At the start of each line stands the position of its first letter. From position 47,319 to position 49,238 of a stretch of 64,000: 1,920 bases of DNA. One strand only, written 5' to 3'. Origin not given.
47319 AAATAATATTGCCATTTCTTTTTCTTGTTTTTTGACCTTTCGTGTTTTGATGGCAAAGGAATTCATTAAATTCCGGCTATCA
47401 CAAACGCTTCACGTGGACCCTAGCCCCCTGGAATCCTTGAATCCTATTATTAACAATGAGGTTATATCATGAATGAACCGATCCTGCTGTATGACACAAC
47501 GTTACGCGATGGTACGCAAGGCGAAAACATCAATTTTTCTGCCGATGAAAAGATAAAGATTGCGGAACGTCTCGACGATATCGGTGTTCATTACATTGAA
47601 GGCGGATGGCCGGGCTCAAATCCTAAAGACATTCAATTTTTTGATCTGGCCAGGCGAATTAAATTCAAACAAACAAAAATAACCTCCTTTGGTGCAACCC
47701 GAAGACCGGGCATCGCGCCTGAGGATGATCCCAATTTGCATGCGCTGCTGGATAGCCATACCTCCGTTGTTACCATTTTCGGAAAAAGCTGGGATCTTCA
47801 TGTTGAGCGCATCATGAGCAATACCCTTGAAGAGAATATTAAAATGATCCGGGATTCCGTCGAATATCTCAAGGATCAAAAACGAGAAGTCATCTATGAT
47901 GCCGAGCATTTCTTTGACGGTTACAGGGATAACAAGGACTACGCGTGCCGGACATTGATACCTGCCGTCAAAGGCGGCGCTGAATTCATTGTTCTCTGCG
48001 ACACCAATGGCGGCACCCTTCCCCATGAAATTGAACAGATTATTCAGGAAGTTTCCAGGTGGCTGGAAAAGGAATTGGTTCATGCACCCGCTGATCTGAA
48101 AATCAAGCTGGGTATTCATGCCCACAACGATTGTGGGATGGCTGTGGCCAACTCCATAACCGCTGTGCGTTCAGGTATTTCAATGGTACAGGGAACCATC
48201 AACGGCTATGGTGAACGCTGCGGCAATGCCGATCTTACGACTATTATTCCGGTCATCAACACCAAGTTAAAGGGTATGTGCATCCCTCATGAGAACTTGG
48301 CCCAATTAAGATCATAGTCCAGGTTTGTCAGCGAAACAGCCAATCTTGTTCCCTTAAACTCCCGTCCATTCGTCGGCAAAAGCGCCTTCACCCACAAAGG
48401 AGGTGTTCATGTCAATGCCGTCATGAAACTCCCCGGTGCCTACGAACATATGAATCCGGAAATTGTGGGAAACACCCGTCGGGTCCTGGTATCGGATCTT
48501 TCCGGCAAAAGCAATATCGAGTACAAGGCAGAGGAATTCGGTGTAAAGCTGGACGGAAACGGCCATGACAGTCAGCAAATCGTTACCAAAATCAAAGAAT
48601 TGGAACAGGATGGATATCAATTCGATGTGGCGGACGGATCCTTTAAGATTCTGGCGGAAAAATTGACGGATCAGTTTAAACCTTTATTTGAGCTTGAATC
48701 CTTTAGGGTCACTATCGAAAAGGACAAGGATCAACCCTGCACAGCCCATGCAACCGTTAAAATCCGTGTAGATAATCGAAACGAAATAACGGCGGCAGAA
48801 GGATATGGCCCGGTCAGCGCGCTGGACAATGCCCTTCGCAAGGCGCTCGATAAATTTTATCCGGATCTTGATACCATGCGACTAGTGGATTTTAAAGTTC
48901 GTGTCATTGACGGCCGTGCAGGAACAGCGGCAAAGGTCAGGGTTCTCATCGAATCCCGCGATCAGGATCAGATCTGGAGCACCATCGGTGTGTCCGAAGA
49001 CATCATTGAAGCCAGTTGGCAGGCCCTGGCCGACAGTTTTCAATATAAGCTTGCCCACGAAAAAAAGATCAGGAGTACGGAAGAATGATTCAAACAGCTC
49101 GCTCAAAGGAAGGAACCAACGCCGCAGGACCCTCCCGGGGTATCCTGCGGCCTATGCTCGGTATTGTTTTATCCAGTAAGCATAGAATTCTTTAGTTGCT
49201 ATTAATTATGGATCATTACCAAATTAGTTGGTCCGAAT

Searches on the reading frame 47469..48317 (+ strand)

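Call 6: search_protein_families(library=ncbifam, proteins=[window:47469-48317:+])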
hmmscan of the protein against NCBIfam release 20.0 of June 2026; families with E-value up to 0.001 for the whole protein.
window:47469-48317:+ (282 aa): 22 families
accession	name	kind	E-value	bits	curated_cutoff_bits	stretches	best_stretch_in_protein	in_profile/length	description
TIGR00977.1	citramal_synth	equivalog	2.2e-120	402.4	450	1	5-281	2-268/526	citramalate synthase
NF002085.0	PRK00915.1-2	subfamily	1.6e-47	162.5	517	1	3-266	12-252/504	2-isopropylmalate synthase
NF002088.0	PRK00915.1-5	equivalog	1e-44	153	697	1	5-259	4-243/514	2-isopropylmalate synthase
NF002086.0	PRK00915.1-3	equivalog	1.9e-44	152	532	1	2-266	4-253/516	2-isopropylmalate synthase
TIGR00973.1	leuA_bact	equivalog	2.7e-43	148.2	598.7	1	5-266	2-248/494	2-isopropylmalate synthase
TIGR02090.1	LEU1_arch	subfamily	4.2e-43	147.8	484.75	1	6-262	2-235/363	isopropylmalate/citramalate/homocitrate synthases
NF002087.0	PRK00915.1-4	equivalog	8.4e-42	143.4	729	1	2-266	4-253/516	2-isopropylmalate synthase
NF002084.0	PRK00915.1-1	equivalog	1e-40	139.8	748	1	1-269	1-254/523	2-isopropylmalate synthase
TIGR02146.1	LysS_fung_arch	equivalog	3.7e-38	131.6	413.55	1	8-277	2-249/344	homocitrate synthase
NF041069.1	IPMS_Sufob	equivalog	3.1e-37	128.7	600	1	7-264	3-239/371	isopropylmalate synthase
TIGR02660.1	nifV_homocitr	equivalog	6.6e-33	114.5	462.9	1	5-264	2-238/365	homocitrate synthase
NF042434.1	IPMS_Lepto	equivalog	2.7e-27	95.7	500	1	3-257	4-247/374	2-isopropylmalate synthase LeuA2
NF042433.1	CitmalDyn_Leptosp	equivalog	5.7e-23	81.2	950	1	5-268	8-258/514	(R)-citramalate synthase CimA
NF006049.0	PRK08195.1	subfamily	6.4e-23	81.3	229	2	169-265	160-247/344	4-hyroxy-2-oxovalerate/4-hydroxy-2-oxopentanoic acid aldolase,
TIGR03217.1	4OH_2_O_val_ald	equivalog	2.6e-20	72.9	286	2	170-264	156-241/334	4-hydroxy-2-oxovalerate aldolase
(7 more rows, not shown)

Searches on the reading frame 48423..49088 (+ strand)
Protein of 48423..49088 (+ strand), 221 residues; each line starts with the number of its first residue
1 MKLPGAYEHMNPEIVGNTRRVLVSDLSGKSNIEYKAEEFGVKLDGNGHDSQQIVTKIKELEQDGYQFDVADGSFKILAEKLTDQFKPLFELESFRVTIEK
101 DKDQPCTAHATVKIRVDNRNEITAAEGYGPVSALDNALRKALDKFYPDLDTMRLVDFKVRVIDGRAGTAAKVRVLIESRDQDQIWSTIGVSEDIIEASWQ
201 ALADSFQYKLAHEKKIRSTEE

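Call 6: search_protein_families(library=ncbifam, proteins=[window:48423-49088:+])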
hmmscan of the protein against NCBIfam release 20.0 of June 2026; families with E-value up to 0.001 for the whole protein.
window:48423-49088:+ (221 aa): 12 families
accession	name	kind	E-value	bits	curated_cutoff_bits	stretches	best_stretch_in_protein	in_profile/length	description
TIGR00977.1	citramal_synth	equivalog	1.8e-77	260.8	450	1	4-214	309-521/526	citramalate synthase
NF002085.0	PRK00915.1-2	subfamily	3.7e-23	82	517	1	5-211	307-501/504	2-isopropylmalate synthase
NF002086.0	PRK00915.1-3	equivalog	7e-19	67.7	532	1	5-215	311-507/516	2-isopropylmalate synthase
TIGR00973.1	leuA_bact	equivalog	4e-18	65.2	598.7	1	6-204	307-491/494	2-isopropylmalate synthase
NF002088.0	PRK00915.1-5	equivalog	1.1e-17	63.7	697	1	2-213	305-502/514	2-isopropylmalate synthase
NF002084.0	PRK00915.1-1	equivalog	2.9e-13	49.2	748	1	5-207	309-497/523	2-isopropylmalate synthase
NF002087.0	PRK00915.1-4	equivalog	4e-13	48.7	729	1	5-210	311-503/516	2-isopropylmalate synthase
TIGR02090.1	LEU1_arch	subfamily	1.1e-08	34.6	484.75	1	4-70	293-357/363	isopropylmalate/citramalate/homocitrate synthases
NF041069.1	IPMS_Sufob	equivalog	5.2e-07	29.3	600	1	4-72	295-361/371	isopropylmalate synthase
NF002991.1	PRK03739.1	subfamily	5.7e-06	25.3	455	1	24-204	377-546/550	2-isopropylmalate synthase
TIGR02146.1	LysS_fung_arch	equivalog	1.5e-05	24.4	413.55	1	4-58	291-343/344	homocitrate synthase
TIGR00970.1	leuA_yeast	equivalog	0.00012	20.8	697.4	1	51-203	411-556/564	2-isopropylmalate synthase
